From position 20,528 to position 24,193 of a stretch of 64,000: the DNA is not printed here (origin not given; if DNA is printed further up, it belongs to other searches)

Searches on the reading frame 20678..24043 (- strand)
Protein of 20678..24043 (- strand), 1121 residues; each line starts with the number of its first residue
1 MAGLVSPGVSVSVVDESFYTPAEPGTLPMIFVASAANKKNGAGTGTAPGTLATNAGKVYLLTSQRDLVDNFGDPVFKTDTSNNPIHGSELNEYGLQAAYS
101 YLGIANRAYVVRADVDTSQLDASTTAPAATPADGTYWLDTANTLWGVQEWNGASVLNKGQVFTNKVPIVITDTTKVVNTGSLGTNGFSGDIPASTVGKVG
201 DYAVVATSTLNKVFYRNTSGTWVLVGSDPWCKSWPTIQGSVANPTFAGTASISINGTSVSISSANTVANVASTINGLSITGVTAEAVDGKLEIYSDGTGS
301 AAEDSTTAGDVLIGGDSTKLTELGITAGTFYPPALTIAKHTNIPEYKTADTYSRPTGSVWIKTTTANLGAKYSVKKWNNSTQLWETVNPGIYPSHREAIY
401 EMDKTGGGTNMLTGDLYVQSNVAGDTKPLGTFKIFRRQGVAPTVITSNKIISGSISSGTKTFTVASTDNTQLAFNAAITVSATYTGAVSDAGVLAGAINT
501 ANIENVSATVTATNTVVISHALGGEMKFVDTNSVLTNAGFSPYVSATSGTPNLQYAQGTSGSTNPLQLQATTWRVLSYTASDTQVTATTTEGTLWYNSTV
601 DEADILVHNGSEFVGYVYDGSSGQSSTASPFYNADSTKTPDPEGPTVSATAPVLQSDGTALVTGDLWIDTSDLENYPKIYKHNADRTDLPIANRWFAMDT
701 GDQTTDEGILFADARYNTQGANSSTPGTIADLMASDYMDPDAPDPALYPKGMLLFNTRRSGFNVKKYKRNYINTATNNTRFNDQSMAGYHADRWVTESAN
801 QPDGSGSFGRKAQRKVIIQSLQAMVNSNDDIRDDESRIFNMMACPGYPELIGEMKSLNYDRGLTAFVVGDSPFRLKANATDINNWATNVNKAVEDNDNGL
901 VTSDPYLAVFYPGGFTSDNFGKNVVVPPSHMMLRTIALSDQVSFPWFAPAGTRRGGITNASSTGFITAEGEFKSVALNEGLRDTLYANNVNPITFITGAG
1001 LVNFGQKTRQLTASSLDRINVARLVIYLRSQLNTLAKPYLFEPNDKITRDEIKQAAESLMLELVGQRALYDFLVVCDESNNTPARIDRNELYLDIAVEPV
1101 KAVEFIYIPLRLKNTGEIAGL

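Call 95: search_protein_families(library=phrogs, proteins=[window:20678-24043:-], max_evalue=0.001)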
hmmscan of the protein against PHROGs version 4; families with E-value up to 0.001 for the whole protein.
window:20678-24043:- (1121 aa): 5 families
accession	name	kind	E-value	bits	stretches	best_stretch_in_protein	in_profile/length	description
phrog_10581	-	tail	3.8e-226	754.5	1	1-1116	1-913/915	tail sheath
phrog_23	-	tail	1.1e-45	157.3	1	591-1116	113-466/496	tail sheath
phrog_17610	-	tail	1.1e-15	57.6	1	903-1117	910-1111/1135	tail sheath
phrog_34521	-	tail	1.1e-12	47.7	1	909-1112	754-950/962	tail sheath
phrog_19666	-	tail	0.00037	20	1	900-1068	784-942/985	tail sheath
